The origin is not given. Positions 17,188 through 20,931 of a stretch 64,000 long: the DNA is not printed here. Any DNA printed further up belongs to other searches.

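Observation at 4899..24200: dcw cluster split between murF and mraY by a ~19.3 kb accessory block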

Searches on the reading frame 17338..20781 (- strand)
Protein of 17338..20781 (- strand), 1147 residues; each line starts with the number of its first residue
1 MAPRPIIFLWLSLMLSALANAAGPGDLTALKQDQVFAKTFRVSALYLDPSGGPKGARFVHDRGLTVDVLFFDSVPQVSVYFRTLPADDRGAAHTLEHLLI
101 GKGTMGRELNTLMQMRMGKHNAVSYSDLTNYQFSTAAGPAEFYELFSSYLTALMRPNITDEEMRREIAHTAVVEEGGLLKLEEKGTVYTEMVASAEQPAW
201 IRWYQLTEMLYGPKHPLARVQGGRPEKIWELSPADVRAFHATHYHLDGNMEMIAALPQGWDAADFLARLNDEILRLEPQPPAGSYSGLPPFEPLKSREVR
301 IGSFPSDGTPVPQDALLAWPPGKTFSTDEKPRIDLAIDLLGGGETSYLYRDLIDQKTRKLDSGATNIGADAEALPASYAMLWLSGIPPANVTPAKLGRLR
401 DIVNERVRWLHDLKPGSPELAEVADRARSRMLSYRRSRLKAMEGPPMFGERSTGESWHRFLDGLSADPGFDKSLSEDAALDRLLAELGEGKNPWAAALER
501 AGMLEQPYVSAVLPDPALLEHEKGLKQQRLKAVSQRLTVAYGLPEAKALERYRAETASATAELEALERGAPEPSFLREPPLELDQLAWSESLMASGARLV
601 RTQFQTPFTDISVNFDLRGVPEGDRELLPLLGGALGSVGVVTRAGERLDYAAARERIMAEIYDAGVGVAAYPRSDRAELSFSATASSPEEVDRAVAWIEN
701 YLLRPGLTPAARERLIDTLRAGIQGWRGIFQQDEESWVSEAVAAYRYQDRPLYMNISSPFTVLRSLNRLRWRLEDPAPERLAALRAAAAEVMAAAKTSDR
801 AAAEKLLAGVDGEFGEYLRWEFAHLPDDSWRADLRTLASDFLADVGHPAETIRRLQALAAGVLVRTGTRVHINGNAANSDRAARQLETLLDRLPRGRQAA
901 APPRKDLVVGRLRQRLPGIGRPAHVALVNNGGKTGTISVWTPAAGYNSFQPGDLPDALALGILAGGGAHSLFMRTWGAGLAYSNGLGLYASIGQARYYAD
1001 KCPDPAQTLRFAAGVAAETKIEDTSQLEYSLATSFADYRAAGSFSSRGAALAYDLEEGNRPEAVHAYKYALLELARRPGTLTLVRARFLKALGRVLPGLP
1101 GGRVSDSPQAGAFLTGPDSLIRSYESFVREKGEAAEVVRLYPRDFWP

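Call 4: search_protein_families(library=pfam, proteins=[window:17338-20781:-])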
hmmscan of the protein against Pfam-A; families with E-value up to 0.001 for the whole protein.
window:17338-20781:- (1147 aa): 2 families
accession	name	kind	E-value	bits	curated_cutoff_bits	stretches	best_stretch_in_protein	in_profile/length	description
PF05193.26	Peptidase_M16_C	-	4.4e-07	30.4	23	0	231-355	2-119/181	Peptidase M16 inactive domain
PF00675.25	Peptidase_M16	-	0.00045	20.6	22.3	0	87-166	29-108/149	Insulinase (Peptidase family M16)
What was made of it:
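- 17338..20781 (-): M16-like (insulinase-fold) secreted protein, 1147 aa, a mosaic allele. Weak Peptidase_M16/M16_C hits (call 4).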

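Call 26: find_homologous_proteins(query=window:17338-20781:-, max_evalue=1e-20)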
Query window:17338-20781:- (1147 aa): 131 proteins with E <= 1e-20 among 8000 candidates; the best 120 are listed.
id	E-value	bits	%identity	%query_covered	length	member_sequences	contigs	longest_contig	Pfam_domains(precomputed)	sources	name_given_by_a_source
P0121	0.0e+0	2421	100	94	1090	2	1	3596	PF05193.27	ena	-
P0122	0.0e+0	2192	86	100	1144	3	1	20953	PF05193.27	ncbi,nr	ncbi:MAG: hypothetical protein NTY45_05115 [Elusimicrobia bacterium]|nr:hypothetical protein [Elusim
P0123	0.0e+0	1850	74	98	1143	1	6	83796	PF05193.27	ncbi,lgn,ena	-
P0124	0.0e+0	1746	69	99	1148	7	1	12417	-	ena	-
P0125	0.0e+0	1746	70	99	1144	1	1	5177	PF00675.26,PF05193.27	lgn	-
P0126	0.0e+0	1731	68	99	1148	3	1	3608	PF00675.26,PF05193.27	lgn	-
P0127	0.0e+0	1610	65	98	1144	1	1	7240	PF05193.27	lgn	-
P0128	0.0e+0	1599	65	99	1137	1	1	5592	PF05193.27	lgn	-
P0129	0.0e+0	1521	62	98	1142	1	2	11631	-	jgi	jgi:Zn-dependent M16 (insulinase) family peptidase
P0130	0.0e+0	1484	60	99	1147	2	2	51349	PF00675.26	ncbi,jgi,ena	-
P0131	0.0e+0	1472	60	99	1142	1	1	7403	PF00675.26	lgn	-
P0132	0.0e+0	1469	59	99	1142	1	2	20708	PF00675.26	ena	-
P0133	0.0e+0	1456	58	99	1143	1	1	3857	PF00675.26,PF05193.27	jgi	jgi:hypothetical protein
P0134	0.0e+0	1453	59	98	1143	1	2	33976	PF00675.26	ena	-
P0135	0.0e+0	1447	59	99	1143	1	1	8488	PF00675.26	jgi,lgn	jgi:hypothetical protein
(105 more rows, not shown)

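Call 29: find_encoding_contigs(protein=P0122, flank=10000, max_places=2)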
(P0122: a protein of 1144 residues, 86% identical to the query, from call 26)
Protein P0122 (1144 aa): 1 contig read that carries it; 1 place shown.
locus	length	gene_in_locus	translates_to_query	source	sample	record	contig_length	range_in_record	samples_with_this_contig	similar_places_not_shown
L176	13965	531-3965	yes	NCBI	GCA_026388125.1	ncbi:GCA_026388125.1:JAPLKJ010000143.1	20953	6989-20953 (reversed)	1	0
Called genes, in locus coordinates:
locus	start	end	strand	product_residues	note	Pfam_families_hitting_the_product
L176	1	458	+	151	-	PF02875:Mur_ligase_C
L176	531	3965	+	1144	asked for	PF05193:Peptidase_M16_C (faint)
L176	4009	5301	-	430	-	PF03415:Peptidase_C11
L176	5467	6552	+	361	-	PF00953:Glycos_transf_4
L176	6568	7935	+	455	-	PF21799:MurD-like_N, PF08245:Mur_ligase_M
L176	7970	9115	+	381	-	PF01098:FTSW_RODA_SPOVE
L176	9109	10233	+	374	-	PF03033:Glyco_transf_28, PF13579:Glyco_trans_4_4, PF04101:Glyco_tran_28_C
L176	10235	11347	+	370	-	PF02615:Ldh_2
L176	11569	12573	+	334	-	PF10459:Peptidase_S46 (faint), PF00089:Trypsin (weak), PF13365:Trypsin_2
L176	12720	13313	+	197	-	PF13505:OMP_b-brl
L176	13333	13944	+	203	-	PF00805:Pentapeptide (weak), PF13576:Pentapeptide_3 (faint), PF13599:Pentapeptide_4, PF00805:Pentapeptide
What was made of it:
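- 17338..20781 (-): Present at the same place in sister L176 (call 29).
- sister L176: M16 plus C11 (call 29)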

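Call 30: find_encoding_contigs(protein=P0123, flank=10000, max_places=2)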
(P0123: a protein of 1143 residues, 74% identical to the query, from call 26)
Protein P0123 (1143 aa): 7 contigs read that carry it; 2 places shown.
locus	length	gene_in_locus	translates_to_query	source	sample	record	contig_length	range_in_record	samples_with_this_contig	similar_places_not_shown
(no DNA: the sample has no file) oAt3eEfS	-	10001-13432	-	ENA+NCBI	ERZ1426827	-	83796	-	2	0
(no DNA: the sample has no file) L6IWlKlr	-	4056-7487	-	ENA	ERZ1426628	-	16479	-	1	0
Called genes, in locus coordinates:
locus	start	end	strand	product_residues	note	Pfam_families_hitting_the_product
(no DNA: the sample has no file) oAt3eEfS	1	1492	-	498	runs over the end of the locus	PF02878:PGM_PMM_I, PF02879:PGM_PMM_II, PF02880:PGM_PMM_III, PF00408:PGM_PMM_IV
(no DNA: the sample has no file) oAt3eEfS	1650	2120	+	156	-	-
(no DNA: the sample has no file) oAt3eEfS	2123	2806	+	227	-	PF01135:PCMT, PF01596:Methyltransf_3, PF13578:Methyltransf_24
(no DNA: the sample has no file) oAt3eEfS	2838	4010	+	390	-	PF00578:AhpC-TSA, PF08534:Redoxin, PF00085:Thioredoxin (faint), PF12543:DUF3738 (faint)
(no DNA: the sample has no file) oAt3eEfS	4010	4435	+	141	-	PF05991:NYN_YacP (weak)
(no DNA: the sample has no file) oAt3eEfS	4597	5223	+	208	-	PF02666:PS_Dcarbxylase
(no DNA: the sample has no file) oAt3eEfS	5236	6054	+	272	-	PF01066:CDP-OH_P_transf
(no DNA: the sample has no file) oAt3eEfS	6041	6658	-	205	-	-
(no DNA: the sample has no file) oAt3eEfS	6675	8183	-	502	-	PF00133:tRNA-synt_1, PF01406:tRNA-synt_1e, PF09334:tRNA-synt_1g, PF00133:tRNA-synt_1, PF01406:tRNA-synt_1e (weak), PF19303:Anticodon_3 (weak)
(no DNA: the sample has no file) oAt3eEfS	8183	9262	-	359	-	PF13177:DNA_pol3_delta2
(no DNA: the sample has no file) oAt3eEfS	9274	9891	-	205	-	PF13521:AAA_28 (weak), PF02223:Thymidylate_kin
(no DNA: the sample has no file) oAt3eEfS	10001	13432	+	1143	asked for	PF05193:Peptidase_M16_C (faint)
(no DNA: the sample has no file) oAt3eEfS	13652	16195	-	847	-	PF00317:Ribonuc_red_lgN, PF02867:Ribonuc_red_lgC, PF12637:TSCPD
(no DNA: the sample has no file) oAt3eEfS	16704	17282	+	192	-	-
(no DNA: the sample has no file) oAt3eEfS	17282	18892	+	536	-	PF00691:OmpA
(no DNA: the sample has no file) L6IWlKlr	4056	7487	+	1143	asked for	PF05193:Peptidase_M16_C (faint)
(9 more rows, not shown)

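Call 37: find_encoding_contigs(protein=P0130, flank=10000, max_places=2)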
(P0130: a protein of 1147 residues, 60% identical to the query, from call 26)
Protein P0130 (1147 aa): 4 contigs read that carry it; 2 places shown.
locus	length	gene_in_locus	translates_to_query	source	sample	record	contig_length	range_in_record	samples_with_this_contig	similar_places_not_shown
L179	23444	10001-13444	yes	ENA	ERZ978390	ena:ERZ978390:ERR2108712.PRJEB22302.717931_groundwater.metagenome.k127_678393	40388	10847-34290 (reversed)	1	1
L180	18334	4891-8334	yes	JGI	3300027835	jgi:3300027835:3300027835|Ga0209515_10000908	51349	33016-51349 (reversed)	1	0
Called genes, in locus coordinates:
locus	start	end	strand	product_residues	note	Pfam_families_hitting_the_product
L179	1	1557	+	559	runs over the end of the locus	PF02776:TPP_enzyme_N, PF00205:TPP_enzyme_M, PF02775:TPP_enzyme_C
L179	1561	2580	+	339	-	PF08100:Dimerisation, PF00891:Methyltransf_2, PF13489:Methyltransf_23, PF05175:MTS (weak), PF08241:Methyltransf_11, PF08242:Methyltransf_12 (weak), PF13649:Methyltransf_25, PF13847:Methyltransf_31 (weak)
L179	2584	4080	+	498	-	PF00496:SBP_bac_5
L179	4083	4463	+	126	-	PF00190:Cupin_1 (weak), PF07883:Cupin_2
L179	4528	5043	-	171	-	PF10543:ORF6N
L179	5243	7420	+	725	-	PF02743:dCache_1, PF00672:HAMP, PF00512:HisKA, PF02518:HATPase_c, PF00072:Response_reg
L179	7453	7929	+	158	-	PF00578:AhpC-TSA, PF08534:Redoxin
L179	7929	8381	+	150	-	PF13484:Fer4_16 (faint), PF14697:Fer4_21 (weak), PF12797:Fer4_2 (faint), PF12837:Fer4_6 (faint), PF13237:Fer4_10 (weak), PF12800:Fer4_4 (faint), PF12838:Fer4_7 (weak), PF00037:Fer4 (weak)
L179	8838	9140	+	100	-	-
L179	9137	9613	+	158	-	PF13560:HTH_31, PF01381:HTH_3, PF12844:HTH_19, PF13443:HTH_26 (weak)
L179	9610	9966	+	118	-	PF02452:PemK_toxin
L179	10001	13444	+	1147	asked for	PF00675:Peptidase_M16 (weak)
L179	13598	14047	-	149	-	-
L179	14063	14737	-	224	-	-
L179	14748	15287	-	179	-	-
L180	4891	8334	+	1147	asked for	PF00675:Peptidase_M16 (weak)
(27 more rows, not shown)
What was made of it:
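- M16 homologues in relatives at 74% and 60% M16 identity sit in unrelated contexts (calls 30, 37).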

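Call 52: search_protein_families(library=ncbifam, proteins=[window:17338-20781:-], max_evalue=0.001)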
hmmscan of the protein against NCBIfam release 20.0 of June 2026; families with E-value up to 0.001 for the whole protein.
window:17338-20781:- (1147 aa): 0 families
